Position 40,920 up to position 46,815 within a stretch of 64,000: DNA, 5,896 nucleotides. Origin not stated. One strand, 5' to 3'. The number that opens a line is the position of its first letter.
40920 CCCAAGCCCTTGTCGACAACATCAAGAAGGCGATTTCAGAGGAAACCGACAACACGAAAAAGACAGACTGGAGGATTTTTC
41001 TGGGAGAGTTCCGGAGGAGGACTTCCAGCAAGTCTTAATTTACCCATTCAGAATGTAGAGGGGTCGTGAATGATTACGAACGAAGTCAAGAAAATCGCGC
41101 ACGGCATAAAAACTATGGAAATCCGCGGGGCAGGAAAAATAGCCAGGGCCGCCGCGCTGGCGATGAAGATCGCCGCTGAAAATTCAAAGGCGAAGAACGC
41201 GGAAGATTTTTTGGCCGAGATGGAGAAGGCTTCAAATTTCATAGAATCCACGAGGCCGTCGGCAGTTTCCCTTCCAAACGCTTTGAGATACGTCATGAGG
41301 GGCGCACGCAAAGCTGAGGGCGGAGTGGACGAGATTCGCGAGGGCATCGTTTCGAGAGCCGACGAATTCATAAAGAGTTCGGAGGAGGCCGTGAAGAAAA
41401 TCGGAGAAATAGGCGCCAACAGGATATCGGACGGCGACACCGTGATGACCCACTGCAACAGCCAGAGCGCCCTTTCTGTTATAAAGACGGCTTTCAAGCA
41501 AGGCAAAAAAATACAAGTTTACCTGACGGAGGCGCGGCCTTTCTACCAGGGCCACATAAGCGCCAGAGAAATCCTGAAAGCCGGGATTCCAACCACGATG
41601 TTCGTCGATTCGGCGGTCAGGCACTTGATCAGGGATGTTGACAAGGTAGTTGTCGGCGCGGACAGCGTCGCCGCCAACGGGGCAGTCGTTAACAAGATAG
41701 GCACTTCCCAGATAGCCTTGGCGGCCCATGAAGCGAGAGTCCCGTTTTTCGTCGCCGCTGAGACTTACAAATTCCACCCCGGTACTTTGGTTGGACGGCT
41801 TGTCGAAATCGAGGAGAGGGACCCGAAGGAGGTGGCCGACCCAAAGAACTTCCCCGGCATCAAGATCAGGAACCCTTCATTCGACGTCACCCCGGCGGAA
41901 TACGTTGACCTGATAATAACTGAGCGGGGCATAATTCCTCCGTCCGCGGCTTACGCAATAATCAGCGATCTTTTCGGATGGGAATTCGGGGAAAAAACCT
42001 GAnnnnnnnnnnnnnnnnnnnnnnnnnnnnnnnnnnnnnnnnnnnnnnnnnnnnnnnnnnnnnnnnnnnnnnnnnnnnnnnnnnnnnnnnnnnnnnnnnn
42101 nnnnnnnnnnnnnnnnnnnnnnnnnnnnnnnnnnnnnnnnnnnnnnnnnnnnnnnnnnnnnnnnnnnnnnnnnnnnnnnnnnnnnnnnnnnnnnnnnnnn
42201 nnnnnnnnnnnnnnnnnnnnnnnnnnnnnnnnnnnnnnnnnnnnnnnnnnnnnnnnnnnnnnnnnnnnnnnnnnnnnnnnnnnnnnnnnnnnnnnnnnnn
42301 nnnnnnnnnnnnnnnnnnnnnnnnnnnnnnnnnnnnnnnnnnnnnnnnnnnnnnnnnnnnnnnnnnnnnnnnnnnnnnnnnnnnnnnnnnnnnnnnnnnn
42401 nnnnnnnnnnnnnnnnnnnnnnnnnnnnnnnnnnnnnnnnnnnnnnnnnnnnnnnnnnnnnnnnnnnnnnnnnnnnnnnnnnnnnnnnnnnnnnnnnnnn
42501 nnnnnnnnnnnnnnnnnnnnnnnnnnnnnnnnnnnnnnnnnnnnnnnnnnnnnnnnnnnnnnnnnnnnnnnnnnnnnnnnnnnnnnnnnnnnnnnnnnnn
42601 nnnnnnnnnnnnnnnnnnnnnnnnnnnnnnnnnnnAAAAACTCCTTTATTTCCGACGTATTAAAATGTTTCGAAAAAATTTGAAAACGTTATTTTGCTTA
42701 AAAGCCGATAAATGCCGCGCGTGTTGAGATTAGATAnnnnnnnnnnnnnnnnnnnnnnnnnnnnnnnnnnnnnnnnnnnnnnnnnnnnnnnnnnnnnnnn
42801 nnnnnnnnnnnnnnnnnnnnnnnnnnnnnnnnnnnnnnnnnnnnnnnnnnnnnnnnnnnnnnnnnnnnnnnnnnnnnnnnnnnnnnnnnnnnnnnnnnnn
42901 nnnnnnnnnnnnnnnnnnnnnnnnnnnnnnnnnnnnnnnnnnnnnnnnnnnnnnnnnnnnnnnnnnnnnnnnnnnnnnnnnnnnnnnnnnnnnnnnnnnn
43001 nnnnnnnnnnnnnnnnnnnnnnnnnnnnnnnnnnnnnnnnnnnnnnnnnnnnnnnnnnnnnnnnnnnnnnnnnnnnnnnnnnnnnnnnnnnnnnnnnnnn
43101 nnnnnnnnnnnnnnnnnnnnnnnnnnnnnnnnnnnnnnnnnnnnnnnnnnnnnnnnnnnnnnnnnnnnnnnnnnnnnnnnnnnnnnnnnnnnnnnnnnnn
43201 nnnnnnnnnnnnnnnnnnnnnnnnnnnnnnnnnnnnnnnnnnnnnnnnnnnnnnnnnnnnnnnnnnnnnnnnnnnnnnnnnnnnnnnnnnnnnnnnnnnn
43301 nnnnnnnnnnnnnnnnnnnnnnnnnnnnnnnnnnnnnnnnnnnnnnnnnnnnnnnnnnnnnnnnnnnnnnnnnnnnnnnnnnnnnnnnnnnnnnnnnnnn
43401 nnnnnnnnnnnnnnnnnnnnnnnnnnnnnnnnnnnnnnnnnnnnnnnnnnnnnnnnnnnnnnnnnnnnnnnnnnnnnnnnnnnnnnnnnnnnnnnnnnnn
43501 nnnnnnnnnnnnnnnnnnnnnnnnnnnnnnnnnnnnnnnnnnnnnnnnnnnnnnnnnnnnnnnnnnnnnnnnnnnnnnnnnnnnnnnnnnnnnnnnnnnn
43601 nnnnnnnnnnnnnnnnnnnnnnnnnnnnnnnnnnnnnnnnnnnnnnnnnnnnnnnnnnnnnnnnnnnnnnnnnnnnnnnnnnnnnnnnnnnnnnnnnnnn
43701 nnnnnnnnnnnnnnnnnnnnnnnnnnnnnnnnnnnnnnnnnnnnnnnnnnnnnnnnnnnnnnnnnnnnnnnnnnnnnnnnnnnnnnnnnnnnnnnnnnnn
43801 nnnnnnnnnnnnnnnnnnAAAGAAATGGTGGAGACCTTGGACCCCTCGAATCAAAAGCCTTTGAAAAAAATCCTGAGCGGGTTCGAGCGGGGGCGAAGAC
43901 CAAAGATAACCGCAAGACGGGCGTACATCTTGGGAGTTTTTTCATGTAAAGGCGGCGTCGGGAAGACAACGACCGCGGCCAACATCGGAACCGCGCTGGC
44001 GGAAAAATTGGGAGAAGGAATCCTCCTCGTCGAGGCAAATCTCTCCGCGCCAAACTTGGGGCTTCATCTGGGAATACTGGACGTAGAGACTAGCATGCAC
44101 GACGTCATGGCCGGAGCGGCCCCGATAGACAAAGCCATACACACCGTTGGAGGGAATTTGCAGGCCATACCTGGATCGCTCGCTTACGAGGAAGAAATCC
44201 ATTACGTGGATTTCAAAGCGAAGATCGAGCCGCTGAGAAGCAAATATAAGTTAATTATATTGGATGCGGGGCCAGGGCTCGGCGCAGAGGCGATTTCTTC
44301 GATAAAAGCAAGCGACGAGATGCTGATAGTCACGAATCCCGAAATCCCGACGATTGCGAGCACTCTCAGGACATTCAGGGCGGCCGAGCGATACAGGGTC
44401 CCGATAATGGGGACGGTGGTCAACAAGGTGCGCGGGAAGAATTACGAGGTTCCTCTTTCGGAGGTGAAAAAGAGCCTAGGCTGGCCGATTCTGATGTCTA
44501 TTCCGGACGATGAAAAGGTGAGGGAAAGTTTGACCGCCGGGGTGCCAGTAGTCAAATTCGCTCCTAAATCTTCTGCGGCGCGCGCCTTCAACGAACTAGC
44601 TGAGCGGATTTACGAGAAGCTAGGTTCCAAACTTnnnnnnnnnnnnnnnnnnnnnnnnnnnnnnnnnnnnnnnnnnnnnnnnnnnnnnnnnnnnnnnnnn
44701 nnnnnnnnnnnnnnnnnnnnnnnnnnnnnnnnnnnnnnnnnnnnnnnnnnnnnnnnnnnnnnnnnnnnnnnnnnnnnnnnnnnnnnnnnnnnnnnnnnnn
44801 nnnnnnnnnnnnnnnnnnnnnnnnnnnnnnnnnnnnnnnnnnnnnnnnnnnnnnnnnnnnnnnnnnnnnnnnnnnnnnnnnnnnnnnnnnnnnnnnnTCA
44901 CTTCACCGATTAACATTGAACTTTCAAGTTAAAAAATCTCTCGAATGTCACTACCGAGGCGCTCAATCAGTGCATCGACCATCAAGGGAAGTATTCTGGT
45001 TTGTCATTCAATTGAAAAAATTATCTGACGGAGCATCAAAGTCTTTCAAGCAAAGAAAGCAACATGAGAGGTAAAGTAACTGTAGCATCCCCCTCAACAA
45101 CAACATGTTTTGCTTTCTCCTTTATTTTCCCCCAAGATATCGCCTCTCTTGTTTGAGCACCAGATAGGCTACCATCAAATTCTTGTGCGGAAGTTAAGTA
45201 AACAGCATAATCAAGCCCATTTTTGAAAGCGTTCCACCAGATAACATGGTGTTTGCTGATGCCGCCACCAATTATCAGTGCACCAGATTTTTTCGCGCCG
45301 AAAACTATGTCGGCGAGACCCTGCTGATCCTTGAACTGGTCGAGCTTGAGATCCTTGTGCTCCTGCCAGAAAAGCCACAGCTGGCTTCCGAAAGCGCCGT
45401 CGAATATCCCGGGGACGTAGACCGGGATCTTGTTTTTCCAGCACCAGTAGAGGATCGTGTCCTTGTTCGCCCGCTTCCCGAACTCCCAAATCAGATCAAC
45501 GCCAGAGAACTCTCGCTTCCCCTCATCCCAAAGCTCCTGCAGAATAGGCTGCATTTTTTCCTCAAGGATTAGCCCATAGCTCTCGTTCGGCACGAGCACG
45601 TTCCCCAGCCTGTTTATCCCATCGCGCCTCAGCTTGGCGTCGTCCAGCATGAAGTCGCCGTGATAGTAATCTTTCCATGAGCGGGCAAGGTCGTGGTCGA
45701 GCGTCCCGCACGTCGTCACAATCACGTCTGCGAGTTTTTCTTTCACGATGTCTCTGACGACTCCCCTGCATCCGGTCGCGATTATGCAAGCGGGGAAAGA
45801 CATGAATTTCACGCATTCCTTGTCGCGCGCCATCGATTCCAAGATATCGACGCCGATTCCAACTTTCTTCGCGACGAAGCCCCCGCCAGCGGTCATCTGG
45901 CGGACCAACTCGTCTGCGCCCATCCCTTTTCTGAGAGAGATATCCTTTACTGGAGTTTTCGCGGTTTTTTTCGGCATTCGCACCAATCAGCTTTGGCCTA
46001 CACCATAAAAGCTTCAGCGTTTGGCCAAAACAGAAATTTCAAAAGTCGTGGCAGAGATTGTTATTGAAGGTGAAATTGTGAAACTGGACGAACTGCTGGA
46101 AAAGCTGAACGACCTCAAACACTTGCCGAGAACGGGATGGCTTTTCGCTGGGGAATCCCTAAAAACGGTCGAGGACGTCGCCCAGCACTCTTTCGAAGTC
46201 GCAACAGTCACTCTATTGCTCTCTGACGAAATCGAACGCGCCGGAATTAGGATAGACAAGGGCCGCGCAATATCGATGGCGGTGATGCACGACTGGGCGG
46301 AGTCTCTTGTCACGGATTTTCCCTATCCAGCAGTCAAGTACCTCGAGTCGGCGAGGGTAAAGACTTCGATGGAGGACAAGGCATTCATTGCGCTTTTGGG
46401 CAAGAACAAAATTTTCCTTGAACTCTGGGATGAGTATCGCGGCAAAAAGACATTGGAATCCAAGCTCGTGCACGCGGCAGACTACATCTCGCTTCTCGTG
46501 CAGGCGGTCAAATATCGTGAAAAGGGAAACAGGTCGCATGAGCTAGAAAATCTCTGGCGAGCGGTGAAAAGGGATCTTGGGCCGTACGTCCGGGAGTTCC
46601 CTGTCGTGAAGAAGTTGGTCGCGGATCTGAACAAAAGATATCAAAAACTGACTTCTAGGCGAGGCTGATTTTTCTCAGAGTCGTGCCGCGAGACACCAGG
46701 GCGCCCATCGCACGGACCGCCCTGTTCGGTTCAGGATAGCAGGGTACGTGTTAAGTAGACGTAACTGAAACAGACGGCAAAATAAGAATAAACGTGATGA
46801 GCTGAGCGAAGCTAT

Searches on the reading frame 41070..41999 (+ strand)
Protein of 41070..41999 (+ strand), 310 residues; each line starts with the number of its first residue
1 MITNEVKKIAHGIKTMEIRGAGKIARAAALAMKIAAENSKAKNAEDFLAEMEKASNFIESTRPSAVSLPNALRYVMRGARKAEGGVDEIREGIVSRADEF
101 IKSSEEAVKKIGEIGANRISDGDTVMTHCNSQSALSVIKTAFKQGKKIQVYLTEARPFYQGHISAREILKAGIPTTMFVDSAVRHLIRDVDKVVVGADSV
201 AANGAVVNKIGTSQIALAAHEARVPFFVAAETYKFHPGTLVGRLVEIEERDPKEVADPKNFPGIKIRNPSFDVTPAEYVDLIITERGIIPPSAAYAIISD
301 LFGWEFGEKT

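Call 46: search_protein_families(library=pfam, proteins=[window:41070-41999:+], max_evalue=0.0001)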
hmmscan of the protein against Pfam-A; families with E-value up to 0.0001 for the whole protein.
window:41070-41999:+ (310 aa): 1 family
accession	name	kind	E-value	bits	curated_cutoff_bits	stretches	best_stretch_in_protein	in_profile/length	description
PF01008.23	IF-2B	-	2.5e-94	316.1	22.4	1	17-291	1-280/280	Initiation factor 2 subunit family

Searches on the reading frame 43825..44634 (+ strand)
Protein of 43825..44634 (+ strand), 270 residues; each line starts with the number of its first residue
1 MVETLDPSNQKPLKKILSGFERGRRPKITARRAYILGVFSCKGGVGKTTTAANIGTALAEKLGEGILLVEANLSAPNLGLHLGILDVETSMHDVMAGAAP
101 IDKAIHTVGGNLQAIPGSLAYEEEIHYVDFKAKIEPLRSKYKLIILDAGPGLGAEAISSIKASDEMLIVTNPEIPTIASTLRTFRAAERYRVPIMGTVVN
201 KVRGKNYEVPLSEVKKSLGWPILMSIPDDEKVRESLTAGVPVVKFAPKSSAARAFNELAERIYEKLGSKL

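Call 46: search_protein_families(library=pfam, proteins=[window:43825-44634:+], max_evalue=0.0001)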
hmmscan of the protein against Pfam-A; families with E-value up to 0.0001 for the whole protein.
window:43825-44634:+ (270 aa): 7 families
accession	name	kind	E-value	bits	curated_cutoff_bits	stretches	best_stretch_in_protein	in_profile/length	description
PF10609.15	ParA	-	2.2e-17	63.7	27.1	2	143-262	114-245/246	NUBPL iron-transfer P-loop NTPase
PF13614.12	AAA_31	-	8e-17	62.2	27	1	36-174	4-151/177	AAA domain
PF01656.29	CbiA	-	2.2e-16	60.4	25.4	1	38-241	3-124/125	CobQ/CobB/MinD/ParA nucleotide binding domain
PF00142.24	Fer4_NifH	-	2.4e-11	44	25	1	164-265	142-247/271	4Fe-4S iron sulfur cluster binding proteins, NifH/frxC family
PF06564.18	CBP_BcsQ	-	7.7e-10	39.1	21.3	1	35-261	3-232/234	Cellulose biosynthesis protein BcsQ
PF02374.21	ArsA_ATPase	-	8.4e-07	28.9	24.3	0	38-69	5-35/305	Anion-transporting ATPase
PF13500.12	AAA_26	-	3.3e-05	24.3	27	0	165-233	130-195/198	AAA domain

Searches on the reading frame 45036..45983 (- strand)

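Call 47: search_protein_families(library=pfam, proteins=[window:45036-45983:-], max_evalue=0.0001)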
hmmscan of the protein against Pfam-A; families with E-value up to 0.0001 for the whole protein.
window:45036-45983:- (315 aa): 1 family
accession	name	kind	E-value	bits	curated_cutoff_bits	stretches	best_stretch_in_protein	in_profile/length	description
PF01916.23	DS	-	1.1e-105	353.5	27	1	25-308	1-285/288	Deoxyhypusine synthase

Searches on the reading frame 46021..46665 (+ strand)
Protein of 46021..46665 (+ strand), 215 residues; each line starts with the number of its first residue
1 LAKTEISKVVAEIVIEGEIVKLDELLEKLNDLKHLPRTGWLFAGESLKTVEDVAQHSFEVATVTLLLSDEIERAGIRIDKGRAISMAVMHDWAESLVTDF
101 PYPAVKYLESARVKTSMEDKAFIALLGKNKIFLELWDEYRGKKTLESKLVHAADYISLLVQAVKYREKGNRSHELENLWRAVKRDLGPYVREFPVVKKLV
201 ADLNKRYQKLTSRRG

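Call 47: search_protein_families(library=pfam, proteins=[window:46021-46665:+], max_evalue=0.0001)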
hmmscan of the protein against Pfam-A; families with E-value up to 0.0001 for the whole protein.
window:46021-46665:+ (215 aa): 3 families
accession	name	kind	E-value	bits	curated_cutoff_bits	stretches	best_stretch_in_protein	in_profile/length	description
PF13023.12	HD_3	-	2.6e-24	86.4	22.5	1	30-177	2-148/165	HD domain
PF12917.13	YfbR-like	-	1.9e-12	47.7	25.9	1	29-173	6-152/182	5'-deoxynucleotidase YfbR-like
PF01966.28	HD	-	1.4e-05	25.8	22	1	53-157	1-114/116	HD domain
